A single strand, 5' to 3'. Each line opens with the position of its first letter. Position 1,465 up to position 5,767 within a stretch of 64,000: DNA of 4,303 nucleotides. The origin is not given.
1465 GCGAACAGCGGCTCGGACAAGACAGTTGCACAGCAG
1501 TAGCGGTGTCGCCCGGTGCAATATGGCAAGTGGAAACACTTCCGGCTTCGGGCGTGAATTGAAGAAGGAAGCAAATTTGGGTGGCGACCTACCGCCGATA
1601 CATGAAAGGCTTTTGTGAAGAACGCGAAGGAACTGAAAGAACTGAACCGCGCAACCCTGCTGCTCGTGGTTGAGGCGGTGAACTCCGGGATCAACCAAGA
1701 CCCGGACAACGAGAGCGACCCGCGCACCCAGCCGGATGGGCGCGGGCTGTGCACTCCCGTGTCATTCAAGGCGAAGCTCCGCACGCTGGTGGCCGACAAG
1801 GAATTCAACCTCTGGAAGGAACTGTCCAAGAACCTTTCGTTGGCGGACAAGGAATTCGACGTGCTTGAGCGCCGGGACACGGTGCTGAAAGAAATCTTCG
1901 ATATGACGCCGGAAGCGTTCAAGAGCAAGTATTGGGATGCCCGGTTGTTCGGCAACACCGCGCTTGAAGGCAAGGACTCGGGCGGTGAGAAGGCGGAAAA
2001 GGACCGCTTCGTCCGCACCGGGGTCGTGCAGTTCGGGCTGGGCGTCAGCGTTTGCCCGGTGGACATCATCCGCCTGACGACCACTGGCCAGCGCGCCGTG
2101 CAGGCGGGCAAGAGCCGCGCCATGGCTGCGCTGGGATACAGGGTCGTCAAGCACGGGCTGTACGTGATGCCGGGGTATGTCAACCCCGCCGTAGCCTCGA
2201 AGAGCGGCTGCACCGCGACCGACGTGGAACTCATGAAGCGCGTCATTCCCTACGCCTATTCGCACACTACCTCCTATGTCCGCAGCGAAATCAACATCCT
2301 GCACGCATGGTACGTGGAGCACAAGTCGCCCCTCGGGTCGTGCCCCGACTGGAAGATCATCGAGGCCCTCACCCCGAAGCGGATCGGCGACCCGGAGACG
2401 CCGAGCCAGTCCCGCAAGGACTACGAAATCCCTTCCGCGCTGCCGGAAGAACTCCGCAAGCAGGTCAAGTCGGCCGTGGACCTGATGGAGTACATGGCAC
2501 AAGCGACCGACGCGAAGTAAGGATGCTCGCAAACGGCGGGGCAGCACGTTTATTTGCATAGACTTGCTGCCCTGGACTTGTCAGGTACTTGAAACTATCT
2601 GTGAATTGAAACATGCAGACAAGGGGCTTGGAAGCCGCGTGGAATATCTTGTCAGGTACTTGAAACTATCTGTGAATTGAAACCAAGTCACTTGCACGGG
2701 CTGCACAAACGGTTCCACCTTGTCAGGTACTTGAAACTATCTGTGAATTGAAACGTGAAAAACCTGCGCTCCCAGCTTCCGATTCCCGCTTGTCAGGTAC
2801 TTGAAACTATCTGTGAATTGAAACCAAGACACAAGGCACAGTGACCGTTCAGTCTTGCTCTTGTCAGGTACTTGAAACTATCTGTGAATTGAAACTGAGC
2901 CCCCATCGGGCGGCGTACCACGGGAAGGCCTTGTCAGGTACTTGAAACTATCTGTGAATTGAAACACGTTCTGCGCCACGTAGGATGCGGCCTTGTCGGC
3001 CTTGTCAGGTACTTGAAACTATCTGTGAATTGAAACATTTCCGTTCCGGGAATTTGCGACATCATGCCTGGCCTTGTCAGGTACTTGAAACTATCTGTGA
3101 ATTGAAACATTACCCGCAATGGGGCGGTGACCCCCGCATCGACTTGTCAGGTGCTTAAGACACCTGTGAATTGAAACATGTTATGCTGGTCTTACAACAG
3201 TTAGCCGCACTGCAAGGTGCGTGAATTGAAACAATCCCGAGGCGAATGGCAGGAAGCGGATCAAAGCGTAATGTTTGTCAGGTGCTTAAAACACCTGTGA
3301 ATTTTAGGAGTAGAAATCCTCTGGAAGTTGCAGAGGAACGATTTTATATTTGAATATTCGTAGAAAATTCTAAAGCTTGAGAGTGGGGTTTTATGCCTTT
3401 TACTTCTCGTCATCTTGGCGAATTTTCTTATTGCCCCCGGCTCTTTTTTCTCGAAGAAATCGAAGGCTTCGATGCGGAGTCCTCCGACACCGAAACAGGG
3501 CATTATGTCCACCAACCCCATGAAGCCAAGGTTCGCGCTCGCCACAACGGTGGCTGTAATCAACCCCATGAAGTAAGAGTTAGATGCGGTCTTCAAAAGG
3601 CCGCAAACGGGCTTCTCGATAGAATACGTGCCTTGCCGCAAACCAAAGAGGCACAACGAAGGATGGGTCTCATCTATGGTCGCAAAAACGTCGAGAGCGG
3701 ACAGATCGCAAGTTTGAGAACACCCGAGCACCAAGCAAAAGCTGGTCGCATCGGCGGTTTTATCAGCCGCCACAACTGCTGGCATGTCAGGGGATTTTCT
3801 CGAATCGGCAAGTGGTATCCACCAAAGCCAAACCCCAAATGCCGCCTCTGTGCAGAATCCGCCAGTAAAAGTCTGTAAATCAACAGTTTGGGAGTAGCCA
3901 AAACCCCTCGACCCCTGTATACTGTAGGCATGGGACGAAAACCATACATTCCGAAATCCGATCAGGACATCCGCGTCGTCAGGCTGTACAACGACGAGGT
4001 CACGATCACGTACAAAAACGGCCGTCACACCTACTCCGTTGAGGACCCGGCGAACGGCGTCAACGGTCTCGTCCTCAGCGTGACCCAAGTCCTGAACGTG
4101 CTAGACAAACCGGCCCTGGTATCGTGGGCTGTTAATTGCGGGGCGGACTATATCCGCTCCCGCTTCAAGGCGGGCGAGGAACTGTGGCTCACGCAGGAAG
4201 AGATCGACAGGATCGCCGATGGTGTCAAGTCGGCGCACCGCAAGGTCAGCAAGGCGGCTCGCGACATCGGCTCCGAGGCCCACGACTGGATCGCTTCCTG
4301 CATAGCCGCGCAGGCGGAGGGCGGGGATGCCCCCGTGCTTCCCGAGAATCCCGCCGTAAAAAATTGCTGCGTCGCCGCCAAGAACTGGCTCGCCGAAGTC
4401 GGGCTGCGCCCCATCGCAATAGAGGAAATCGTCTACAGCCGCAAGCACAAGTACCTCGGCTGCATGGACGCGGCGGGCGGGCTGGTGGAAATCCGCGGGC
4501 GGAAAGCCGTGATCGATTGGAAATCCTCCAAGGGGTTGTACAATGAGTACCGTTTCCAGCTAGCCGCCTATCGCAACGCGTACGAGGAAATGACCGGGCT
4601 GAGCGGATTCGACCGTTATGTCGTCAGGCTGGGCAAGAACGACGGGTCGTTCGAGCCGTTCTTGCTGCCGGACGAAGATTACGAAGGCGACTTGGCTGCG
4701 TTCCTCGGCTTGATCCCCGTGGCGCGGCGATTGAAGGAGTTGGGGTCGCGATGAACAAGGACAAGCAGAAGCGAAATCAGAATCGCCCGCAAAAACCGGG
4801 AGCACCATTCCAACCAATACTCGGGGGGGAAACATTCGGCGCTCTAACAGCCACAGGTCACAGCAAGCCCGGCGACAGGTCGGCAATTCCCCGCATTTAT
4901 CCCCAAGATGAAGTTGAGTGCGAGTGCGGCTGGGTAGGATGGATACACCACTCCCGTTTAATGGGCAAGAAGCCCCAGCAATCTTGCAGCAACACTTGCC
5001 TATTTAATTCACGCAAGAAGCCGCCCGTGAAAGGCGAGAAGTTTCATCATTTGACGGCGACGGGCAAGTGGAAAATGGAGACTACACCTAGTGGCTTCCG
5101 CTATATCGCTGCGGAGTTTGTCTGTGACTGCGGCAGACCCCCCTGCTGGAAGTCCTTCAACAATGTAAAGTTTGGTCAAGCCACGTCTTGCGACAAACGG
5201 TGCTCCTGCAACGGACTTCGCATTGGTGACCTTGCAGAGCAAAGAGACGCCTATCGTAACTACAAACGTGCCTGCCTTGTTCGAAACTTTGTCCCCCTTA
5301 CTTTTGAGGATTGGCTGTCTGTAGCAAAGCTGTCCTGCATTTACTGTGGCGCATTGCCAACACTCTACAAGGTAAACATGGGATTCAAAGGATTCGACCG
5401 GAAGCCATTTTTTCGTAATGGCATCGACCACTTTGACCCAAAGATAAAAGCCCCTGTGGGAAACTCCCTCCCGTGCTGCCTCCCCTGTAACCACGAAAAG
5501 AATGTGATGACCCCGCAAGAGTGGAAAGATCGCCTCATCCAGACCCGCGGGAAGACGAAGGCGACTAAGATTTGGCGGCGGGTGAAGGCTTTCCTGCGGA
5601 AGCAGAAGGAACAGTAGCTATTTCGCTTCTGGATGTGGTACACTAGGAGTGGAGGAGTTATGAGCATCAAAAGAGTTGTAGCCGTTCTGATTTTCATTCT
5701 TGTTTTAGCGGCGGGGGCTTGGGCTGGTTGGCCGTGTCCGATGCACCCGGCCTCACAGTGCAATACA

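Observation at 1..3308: Phage-encoded type I-C Cascade with array and no adaptation module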

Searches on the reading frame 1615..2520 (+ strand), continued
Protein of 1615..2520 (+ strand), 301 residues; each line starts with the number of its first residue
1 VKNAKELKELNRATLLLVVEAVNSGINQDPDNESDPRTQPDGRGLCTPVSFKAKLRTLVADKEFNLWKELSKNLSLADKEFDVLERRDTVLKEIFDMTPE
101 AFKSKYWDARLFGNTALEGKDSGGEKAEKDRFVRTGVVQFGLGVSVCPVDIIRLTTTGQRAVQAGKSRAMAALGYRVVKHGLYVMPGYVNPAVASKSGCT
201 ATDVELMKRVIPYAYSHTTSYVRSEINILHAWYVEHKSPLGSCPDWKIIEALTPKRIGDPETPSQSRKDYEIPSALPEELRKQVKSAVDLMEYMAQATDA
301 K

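Call 61: search_dna_similar(query=L001:8003-9889:+, collection=phages, mode=protein, max_rows=15)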
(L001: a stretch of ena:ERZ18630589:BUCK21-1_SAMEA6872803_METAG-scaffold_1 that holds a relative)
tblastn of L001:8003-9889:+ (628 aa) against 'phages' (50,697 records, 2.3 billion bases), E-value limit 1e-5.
Records with a match: 1; places in all: 1; records where one place covers at least 80% of the query: 0.
Best place of each record, by identity: <60% 1.
By first word of the organism name: Bacteriophage 1.
By host as written in the record: - 1.
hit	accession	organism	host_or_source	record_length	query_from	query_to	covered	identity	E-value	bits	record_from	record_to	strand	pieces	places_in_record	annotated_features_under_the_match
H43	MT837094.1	Bacteriophage sp.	human fecal samples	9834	199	615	66%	25.8%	2e-27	124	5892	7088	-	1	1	record has no annotation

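Call 66: search_protein_families(library=phrogs, proteins=[L001:2889-4616:+, L001:4804-4953:+, L001:4937-5107:+], max_evalue=0.05)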
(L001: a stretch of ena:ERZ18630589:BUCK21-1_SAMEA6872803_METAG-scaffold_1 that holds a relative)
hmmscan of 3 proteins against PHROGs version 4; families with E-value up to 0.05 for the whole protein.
L001:2889-4616:+ (575 aa): 0 families

L001:4804-4953:+ (49 aa): 0 families

L001:4937-5107:+ (56 aa): 1 family
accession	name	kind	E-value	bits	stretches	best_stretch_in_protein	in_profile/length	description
phrog_6391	-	unknown function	0.0036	18.4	1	5-28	26-49/49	-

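Call 69: list_cluster_members(proteins=[P0011, P0017, P0041, P0051, P0066, P0079, P0080, P0098, P0107, P0001])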
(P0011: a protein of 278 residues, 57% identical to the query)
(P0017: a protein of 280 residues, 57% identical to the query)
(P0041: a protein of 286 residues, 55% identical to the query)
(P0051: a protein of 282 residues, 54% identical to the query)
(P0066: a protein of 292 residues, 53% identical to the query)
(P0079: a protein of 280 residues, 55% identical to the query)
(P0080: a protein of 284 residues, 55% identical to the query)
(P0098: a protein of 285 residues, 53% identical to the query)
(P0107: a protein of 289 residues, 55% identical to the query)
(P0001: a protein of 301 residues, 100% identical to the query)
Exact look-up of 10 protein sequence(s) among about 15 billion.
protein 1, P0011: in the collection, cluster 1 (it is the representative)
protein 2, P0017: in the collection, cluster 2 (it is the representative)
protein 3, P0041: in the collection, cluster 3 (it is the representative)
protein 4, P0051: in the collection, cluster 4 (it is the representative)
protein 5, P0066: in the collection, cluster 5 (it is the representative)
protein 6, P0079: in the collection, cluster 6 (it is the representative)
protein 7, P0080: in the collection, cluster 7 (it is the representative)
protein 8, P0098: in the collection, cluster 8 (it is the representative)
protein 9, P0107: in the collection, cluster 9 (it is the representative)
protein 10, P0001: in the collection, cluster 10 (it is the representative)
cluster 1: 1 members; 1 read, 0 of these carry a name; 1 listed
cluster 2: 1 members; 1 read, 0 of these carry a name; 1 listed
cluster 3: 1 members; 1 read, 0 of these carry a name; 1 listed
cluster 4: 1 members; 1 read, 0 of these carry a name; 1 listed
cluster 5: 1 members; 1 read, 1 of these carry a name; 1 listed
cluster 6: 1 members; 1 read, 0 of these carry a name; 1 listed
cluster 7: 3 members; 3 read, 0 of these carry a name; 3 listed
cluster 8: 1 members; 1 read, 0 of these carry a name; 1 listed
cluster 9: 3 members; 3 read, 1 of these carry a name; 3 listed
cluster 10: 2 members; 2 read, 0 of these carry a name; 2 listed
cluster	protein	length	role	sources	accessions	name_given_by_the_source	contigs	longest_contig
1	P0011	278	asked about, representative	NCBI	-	-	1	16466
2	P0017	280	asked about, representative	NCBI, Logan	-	-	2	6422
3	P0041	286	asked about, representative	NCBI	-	-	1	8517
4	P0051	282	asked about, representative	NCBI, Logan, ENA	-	-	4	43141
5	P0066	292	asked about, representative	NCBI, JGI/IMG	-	Cas7 group CRISPR-associated protein Csh2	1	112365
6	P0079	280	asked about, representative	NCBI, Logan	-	-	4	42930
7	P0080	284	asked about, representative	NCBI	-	-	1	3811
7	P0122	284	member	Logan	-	-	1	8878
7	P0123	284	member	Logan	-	-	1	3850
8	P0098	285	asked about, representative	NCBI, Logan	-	-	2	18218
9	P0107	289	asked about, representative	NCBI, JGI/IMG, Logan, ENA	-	Cas7 group CRISPR-associated protein Csh2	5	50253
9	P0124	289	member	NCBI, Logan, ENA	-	-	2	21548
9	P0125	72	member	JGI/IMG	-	-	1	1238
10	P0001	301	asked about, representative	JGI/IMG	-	-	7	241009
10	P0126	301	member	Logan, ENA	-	-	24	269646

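Call 72: find_encoding_contigs(protein=P0001, flank=2500, max_places=10)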
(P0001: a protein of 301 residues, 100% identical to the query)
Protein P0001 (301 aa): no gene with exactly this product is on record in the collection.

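Call 80: find_related_loci(query=A2, collection=genome_contigs, flank=9000)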
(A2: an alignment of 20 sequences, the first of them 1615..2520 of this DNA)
Query A2 (301 aa) in genome_contigs; peptide patterns used: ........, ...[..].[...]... (x = any residue, [..] = any of these).
600 stretches matched a pattern (row limit reached: there are more); 541 encode a relative of the query (tblastn E <= 1e-3); the best 80 are kept; 80 distinct loci.
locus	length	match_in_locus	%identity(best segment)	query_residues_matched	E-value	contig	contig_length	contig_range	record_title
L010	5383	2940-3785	55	2-292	5e-104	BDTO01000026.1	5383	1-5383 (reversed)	Bacterium BMS3Bbin05 DNA, contig: NODE_96, whole genome shotgun sequence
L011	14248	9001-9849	54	2-293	2e-99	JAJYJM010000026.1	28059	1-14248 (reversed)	MAG: Nitrospirae bacterium isolate DBS2-1.bin160 NODE_2861_length_28059_cov_33.743699, whole genome shotgun sequence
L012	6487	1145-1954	55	10-284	3e-98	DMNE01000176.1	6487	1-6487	MAG TPA_asm: Nitrospiraceae bacterium isolate UBA9159 contig_97289, whole genome shotgun sequence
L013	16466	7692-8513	57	9-292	3e-103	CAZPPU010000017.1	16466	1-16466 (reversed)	MAG TPA_asm: uncultured Nitrospirota bacterium isolate binchicken_co232_45 genome assembly, contig: NODE_6906_length_164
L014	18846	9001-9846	53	2-292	7e-98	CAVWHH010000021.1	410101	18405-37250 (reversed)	MAG: uncultured delta proteobacterium isolate MFD01476.bin.1.214 genome assembly, contig: contig_21144, whole genome sho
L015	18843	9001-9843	53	10-292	6e-98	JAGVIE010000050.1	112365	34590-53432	MAG: Bacteroidetes bacterium isolate DeMMO2_4 c_000000011326, whole genome shotgun sequence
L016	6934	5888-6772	52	1-300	3e-97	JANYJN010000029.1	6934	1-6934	MAG: Candidatus Solibacter sp. isolate GL140_4_metabinner_111_sub GL140_4_k141_2848, whole genome shotgun sequence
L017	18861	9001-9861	52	2-293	3e-96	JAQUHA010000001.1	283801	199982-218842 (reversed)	MAG: Desulfuromonadaceae bacterium isolate STCSWMC_26 NODE_27_length_283801_cov_30.716830_ST_CSWMC, whole genome shotgun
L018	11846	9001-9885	51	1-300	3e-96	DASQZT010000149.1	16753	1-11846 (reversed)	MAG TPA_asm: Bryobacteraceae bacterium isolate SMAG_U11099 k141_416274, whole genome shotgun sequence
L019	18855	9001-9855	52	4-293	4e-96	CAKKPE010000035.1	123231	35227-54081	bacterium isolate Hainich-H32-bin143-1 genome assembly, contig: H32-bin143_1_Hain_PNK108_H32_02um_21_length_123231_cov_7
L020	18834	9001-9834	53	10-291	1e-95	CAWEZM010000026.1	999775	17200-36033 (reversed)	MAG: uncultured Acidobacteriaceae bacterium isolate MFD06092.bin.2.5 genome assembly, contig: contig_7198, whole genome 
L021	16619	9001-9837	53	8-292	6e-96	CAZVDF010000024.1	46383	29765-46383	MAG TPA_asm: uncultured Leptospirales bacterium isolate SRP192927_co7_703 genome assembly, contig: NODE_1086_length_4638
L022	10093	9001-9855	51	4-293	7e-96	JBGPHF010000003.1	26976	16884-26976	MAG: Nitrospirota bacterium isolate OBJ_0618_7090110_365 k141_905943_length_26976_cov_181.6945, whole genome shotgun seq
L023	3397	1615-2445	51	9-291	4e-97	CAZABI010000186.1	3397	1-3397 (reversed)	MAG TPA_asm: uncultured Dehalococcoidales bacterium isolate SRP178699_co2_402 genome assembly, contig: NODE_39321_length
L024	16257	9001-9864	54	1-293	9e-96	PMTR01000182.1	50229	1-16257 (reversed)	MAG: Bryobacterales bacterium isolate palsa_129 73.20110700_P2D.63_contig_3871, whole genome shotgun sequence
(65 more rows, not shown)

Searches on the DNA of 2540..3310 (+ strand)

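Call 21: search_dna_similar(query=window:2540-3310:+, collection=phages, mode=distant, max_evalue=10, max_rows=30)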
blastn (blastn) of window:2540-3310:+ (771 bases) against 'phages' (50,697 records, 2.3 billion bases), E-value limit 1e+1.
Records with a match: 77; places in all: 77; records where one place covers at least 80% of the query: 0.
Best place of each record, by identity: >=99% 2; 90-95% 7; 80-90% 68.
By first word of the organism name: Synechococcus 48; Cyanophage 9; Escherichia 8; Klebsiella 3; Prochlorococcus 2; Cronobacter 2; Enterococcus 2; Bacteriophage 1; Tortoise 1; Enterobacter 1.
By host as written in the record: - 49; Synechococcus 9; Escherichia coli 6; Klebsiella pneumoniae 3; Synechococcus sp. WH7803 2; Cronobacter sakazakii 2; Escherichia coli O157:H7 ATCC 43890 1; Escherichia sp. 1; and 4 more.
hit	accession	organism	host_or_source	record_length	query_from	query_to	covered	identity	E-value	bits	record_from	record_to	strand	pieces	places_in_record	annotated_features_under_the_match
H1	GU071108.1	Prochlorococcus phage Syn33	Synechococcus sp. WH7803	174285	43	569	32%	87.5%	3e+0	301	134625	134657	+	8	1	hypothetical protein (x2)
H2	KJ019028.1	Synechococcus phage ACG-2014d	-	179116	43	569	32%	87.5%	3e+0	301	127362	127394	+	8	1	hypothetical protein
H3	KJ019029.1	Synechococcus phage ACG-2014d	-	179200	43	569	32%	87.5%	3e+0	301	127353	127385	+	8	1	hypothetical protein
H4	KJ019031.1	Synechococcus phage ACG-2014d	-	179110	43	569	32%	87.5%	3e+0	301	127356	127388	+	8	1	hypothetical protein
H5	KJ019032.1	Synechococcus phage ACG-2014d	-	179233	43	569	32%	87.5%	3e+0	301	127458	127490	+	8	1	hypothetical protein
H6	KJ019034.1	Synechococcus phage ACG-2014d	-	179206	43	569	32%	87.5%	3e+0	301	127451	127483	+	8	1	hypothetical protein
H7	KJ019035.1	Synechococcus phage ACG-2014d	-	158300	43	569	32%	87.5%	3e+0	301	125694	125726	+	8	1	hypothetical protein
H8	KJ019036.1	Synechococcus phage ACG-2014d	-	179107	43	569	32%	87.5%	3e+0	301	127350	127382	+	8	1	hypothetical protein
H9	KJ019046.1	Synechococcus phage ACG-2014d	-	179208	43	569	32%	87.5%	3e+0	301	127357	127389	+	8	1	hypothetical protein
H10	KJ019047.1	Synechococcus phage ACG-2014d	-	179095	43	569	32%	87.5%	3e+0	301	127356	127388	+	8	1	hypothetical protein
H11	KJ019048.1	Synechococcus phage ACG-2014d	-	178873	43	569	32%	87.5%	3e+0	301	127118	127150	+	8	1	hypothetical protein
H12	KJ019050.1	Synechococcus phage ACG-2014d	-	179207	43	569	32%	87.5%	3e+0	301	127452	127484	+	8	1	hypothetical protein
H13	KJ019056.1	Synechococcus phage ACG-2014d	-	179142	43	569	32%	87.5%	3e+0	301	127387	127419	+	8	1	hypothetical protein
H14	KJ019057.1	Synechococcus phage ACG-2014d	-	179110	43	569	32%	87.5%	3e+0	301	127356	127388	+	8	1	hypothetical protein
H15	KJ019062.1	Synechococcus phage ACG-2014d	-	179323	43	569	32%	87.5%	3e+0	301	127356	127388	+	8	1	hypothetical protein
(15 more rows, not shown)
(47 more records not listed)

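Call 77: search_dna_similar(query=window:2613-3273:+, collection=phages, mode=distant, max_evalue=0.5, max_rows=20)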
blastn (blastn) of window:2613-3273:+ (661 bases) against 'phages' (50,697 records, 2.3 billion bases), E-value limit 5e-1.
No match.

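Call 78: search_dna_similar(query=window:2613-3273:+, collection=plasmids, mode=distant, max_evalue=0.5, max_rows=20)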
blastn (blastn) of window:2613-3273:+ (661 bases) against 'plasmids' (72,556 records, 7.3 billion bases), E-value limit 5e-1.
No match.

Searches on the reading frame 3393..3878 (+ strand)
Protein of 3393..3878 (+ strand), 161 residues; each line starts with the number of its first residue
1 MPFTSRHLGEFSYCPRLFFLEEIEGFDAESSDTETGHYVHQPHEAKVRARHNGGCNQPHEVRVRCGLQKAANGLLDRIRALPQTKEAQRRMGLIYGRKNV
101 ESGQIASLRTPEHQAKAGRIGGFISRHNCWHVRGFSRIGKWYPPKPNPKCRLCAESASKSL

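Call 5: search_protein_families(library=pfam, proteins=[window:3393-3878:+], max_evalue=0.01)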
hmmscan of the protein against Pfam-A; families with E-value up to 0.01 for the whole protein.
window:3393-3878:+ (161 aa): 0 families

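Call 6: search_protein_families(library=ncbifam, proteins=[window:3393-3878:+], max_evalue=0.01)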
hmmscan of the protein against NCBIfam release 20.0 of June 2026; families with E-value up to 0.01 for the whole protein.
window:3393-3878:+ (161 aa): 2 families
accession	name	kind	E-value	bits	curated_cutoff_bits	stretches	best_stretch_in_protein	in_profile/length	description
NF049935.1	cas4g_cas1g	exception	7.5e-09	34.6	560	1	5-72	4-73/546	CRISPR-associated endonuclease Cas4g/Cas1g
TIGR00372.1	cas4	equivalog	4.8e-05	23.2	65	1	8-66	6-64/180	CRISPR-associated protein Cas4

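Call 7: search_protein_families(library=padloc, proteins=[window:3393-3878:+], max_evalue=0.01)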
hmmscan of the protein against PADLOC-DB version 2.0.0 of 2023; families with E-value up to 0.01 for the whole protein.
window:3393-3878:+ (161 aa): 7 families
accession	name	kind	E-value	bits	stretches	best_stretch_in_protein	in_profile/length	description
PDLC00943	Cas4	-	1.3e-05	23.2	1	8-66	6-64/180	CRISPR-associated protein Cas4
PDLC01250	Cas4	-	3.6e-05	22.1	1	8-63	6-55/168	"CAS-I,CAS-II,CAS-III,CAS-IV,CAS-V,CAS-VI; acquisition_associated"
PDLC01747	Cas1g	-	4.9e-05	20.1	1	9-81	7-70/523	-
PDLC01773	Cas4c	-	0.00054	17.4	1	8-66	25-82/229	-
PDLC02067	Cas1b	-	0.0015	15.4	1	11-46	6-41/533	-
PDLC01447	Cas4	-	0.0018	16.7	0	8-62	10-47/161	"CAS-I,CAS-II,CAS-III,CAS-IV,CAS-V,CAS-VI; acquisition_associated"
PDLC02034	Cas4d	-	0.003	15.2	1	7-49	10-52/192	-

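Call 66: search_protein_families(library=phrogs, proteins=[window:3393-3878:+], max_evalue=0.05)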
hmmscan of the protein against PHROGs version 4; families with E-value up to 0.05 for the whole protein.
window:3393-3878:+ (161 aa): 1 family
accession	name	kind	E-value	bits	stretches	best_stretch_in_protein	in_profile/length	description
phrog_35024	-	unknown function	0.00065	19.5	1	8-49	12-53/572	-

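Call 67: search_protein_families(library=pfam, proteins=[window:3393-3878:+], max_evalue=5)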
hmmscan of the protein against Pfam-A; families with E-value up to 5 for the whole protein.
window:3393-3878:+ (161 aa): 1 family
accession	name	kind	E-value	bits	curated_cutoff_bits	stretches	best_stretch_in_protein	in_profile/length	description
PF12705.13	PDDEXK_1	-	0.025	14.9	22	1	7-48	6-50/247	PD-(D/E)XK nuclease superfamily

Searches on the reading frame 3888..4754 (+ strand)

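Call 5: search_protein_families(library=pfam, proteins=[window:3888-4754:+], max_evalue=0.01)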
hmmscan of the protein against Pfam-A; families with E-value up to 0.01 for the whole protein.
window:3888-4754:+ (288 aa): 0 families

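Call 6: search_protein_families(library=ncbifam, proteins=[window:3888-4754:+], max_evalue=0.01)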
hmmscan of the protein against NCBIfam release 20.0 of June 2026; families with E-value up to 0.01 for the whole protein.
window:3888-4754:+ (288 aa): 1 family
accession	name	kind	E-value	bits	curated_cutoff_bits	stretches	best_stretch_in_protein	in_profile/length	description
TIGR00372.1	cas4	equivalog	0.0025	17.7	65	1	179-237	56-114/180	CRISPR-associated protein Cas4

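Call 7: search_protein_families(library=padloc, proteins=[window:3888-4754:+], max_evalue=0.01)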
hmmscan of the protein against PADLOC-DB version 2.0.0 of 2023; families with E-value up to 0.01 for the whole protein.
window:3888-4754:+ (288 aa): 3 families
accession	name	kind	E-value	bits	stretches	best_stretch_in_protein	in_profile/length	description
PDLC01250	Cas4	-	0.00043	18.6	1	182-242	53-109/168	"CAS-I,CAS-II,CAS-III,CAS-IV,CAS-V,CAS-VI; acquisition_associated"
PDLC00943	Cas4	-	0.00067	17.7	1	179-237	56-114/180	CRISPR-associated protein Cas4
PDLC00944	Cas4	-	0.00084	17.6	1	178-238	54-115/177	Cas4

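Call 66: search_protein_families(library=phrogs, proteins=[window:3930-4754:+], max_evalue=0.05)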
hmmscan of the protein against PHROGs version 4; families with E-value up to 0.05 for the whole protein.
window:3930-4754:+ (274 aa): 3 families
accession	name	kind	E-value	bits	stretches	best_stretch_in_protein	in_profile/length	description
phrog_298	-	DNA, RNA and nucleotide metabolism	2e-31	110.4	1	21-232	44-225/293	exonuclease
phrog_466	-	DNA, RNA and nucleotide metabolism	5.6e-06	26.9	1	86-222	189-322/446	exonuclease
phrog_69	-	DNA, RNA and nucleotide metabolism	0.0029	17.6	1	110-245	120-278/501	exonuclease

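Call 67: search_protein_families(library=pfam, proteins=[window:3930-4754:+], max_evalue=5)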
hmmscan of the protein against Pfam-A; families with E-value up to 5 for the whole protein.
window:3930-4754:+ (274 aa): 0 families

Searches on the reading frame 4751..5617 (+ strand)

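Call 5: search_protein_families(library=pfam, proteins=[window:4751-5617:+], max_evalue=0.01)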
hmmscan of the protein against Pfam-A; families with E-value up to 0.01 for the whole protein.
window:4751-5617:+ (288 aa): 0 families

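Call 6: search_protein_families(library=ncbifam, proteins=[window:4751-5617:+], max_evalue=0.01)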
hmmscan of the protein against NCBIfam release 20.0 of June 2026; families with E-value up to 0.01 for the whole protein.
window:4751-5617:+ (288 aa): 0 families

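Call 7: search_protein_families(library=padloc, proteins=[window:4751-5617:+], max_evalue=0.01)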
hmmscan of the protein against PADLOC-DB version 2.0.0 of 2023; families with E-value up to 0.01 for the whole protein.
window:4751-5617:+ (288 aa): 2 families
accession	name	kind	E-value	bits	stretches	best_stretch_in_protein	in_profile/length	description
PDLC04259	PDC-M01B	-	0.0074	14.3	0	224-260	107-148/277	-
PDLC04251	PDC-M01B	-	0.0075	13.7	0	225-264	112-156/279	-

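Call 66: search_protein_families(library=phrogs, proteins=[window:4751-5617:+], max_evalue=0.05)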
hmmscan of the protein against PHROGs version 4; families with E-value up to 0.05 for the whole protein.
window:4751-5617:+ (288 aa): 4 families
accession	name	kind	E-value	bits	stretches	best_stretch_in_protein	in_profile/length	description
phrog_1035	-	DNA, RNA and nucleotide metabolism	2.8e-08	35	1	163-276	119-241/271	endonuclease VII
phrog_2118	-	DNA, RNA and nucleotide metabolism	7.3e-06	26.7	1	195-273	178-244/301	HNH endonuclease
phrog_2214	-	DNA, RNA and nucleotide metabolism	0.0034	17.6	1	192-266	192-252/429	HNH endonuclease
phrog_15463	-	DNA, RNA and nucleotide metabolism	0.013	15.7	1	215-259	145-189/435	HNH endonuclease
